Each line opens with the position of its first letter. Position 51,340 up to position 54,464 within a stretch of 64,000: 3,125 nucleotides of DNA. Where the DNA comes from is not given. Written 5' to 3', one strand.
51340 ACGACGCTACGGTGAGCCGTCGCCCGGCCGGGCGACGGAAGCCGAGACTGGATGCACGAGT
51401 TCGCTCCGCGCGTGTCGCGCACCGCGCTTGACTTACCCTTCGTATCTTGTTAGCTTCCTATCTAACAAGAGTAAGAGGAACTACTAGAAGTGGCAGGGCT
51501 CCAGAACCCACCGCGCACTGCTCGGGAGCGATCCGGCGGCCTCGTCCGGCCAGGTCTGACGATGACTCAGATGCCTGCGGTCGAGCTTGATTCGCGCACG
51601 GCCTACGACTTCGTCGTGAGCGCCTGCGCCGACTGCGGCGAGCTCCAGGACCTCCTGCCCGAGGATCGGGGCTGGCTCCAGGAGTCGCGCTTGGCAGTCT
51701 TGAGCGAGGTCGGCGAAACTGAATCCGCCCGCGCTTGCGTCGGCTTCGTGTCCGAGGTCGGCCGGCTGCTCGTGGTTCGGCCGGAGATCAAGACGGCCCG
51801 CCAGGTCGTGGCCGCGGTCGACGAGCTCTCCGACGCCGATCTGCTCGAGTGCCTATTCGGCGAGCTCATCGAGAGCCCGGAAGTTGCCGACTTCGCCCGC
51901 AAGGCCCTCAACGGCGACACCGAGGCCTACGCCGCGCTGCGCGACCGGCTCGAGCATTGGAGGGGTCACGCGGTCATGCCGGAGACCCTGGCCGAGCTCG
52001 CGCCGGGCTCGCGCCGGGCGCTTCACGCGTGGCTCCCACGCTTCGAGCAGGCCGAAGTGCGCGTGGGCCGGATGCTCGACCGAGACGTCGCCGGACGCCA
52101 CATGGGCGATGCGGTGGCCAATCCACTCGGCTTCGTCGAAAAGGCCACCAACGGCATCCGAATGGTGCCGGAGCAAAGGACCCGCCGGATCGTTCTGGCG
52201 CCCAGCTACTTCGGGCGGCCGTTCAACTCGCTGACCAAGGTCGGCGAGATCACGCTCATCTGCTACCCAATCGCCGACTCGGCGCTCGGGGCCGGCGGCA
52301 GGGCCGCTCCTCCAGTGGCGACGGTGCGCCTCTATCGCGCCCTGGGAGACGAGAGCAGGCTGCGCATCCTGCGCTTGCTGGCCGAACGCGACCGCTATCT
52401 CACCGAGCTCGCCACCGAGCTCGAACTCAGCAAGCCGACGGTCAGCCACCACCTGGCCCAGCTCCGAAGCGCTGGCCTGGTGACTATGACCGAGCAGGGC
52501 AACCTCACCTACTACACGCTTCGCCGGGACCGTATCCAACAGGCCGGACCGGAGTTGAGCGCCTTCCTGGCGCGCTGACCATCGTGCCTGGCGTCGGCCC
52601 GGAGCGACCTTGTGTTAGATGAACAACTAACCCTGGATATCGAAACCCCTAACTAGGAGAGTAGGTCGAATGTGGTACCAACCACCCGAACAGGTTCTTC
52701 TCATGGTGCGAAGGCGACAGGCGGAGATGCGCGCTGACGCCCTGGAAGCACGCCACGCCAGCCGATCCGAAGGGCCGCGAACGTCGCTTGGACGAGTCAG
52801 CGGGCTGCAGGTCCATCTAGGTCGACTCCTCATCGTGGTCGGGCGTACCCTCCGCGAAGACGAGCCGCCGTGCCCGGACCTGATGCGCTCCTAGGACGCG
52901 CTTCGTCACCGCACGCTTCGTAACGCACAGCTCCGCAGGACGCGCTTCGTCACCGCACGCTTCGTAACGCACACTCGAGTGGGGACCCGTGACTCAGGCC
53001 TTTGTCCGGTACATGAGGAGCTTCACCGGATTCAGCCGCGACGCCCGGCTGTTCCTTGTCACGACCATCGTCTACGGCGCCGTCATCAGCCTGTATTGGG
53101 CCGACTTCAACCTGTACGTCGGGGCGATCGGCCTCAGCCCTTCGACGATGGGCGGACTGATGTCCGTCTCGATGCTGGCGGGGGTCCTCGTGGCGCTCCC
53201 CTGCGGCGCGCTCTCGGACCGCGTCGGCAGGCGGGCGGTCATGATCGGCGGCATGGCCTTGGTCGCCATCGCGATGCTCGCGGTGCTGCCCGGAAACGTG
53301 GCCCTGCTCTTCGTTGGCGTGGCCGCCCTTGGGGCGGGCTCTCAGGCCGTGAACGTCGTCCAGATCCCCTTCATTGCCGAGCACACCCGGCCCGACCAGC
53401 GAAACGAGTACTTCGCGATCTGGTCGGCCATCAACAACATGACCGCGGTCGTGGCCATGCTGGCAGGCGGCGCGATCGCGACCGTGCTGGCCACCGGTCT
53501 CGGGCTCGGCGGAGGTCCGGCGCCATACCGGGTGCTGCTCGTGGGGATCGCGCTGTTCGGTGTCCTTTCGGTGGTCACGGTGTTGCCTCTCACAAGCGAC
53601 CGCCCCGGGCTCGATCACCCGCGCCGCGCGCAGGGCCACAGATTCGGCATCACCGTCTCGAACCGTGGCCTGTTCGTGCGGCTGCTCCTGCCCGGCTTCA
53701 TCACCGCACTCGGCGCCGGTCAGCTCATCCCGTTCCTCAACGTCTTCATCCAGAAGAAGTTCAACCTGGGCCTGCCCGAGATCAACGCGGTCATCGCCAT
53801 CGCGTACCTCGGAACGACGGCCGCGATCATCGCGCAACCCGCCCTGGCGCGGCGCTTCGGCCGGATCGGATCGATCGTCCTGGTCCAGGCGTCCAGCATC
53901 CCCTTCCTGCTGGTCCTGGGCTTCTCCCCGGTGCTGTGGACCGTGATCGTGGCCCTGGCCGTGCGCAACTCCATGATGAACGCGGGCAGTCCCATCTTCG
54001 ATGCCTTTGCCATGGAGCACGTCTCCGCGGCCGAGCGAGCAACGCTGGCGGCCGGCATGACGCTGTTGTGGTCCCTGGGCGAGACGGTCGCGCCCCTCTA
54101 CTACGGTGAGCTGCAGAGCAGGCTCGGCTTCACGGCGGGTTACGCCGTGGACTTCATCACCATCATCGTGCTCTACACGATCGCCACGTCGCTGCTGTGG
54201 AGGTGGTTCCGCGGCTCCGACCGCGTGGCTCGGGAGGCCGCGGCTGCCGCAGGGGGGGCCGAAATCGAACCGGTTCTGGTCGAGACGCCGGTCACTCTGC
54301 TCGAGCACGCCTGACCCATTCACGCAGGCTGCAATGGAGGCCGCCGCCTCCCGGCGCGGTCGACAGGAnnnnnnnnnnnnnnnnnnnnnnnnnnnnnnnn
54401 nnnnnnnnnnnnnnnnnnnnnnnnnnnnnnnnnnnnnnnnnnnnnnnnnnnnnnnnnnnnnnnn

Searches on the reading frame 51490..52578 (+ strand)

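Call 61: search_protein_families(library=pfam, proteins=[window:51490-52578:+], max_evalue=0.00001)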
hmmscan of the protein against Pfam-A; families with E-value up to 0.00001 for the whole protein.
window:51490-52578:+ (362 aa): 3 families
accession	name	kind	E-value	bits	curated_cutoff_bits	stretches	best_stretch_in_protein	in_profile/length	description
PF01022.26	HTH_5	-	3.2e-17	62.6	22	1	287-332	1-46/47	Bacterial regulatory protein, arsR family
PF12840.13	HTH_20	-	5.2e-12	46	27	1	285-333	1-50/51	Helix-turn-helix domain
PF09339.16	HTH_IclR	-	1.4e-07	31.6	22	1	291-332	6-49/52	IclR helix-turn-helix domain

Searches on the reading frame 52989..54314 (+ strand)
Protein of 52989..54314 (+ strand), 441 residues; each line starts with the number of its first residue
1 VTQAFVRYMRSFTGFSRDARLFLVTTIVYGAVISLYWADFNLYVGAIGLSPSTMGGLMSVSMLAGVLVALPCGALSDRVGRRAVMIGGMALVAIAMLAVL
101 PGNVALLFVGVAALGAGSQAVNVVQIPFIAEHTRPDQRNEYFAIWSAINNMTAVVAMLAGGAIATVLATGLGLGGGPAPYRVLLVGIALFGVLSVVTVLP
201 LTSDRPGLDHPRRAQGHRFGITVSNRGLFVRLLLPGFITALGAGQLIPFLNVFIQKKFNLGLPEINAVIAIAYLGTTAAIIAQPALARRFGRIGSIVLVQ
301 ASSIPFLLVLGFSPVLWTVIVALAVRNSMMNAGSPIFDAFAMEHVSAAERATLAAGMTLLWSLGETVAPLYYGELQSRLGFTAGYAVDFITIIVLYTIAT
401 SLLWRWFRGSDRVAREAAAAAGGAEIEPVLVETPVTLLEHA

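Call 61: search_protein_families(library=pfam, proteins=[window:52989-54314:+], max_evalue=0.00001)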
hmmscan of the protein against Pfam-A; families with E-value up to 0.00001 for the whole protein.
window:52989-54314:+ (441 aa): 2 families
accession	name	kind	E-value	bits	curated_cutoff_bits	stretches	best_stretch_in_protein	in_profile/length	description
PF07690.21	MFS_1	-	9.7e-38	130.4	33.4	2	23-369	2-347/347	Major Facilitator Superfamily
PF12832.13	MFS_1_like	-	6.1e-08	32.5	25.2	0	22-148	217-345/373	MFS_1 like family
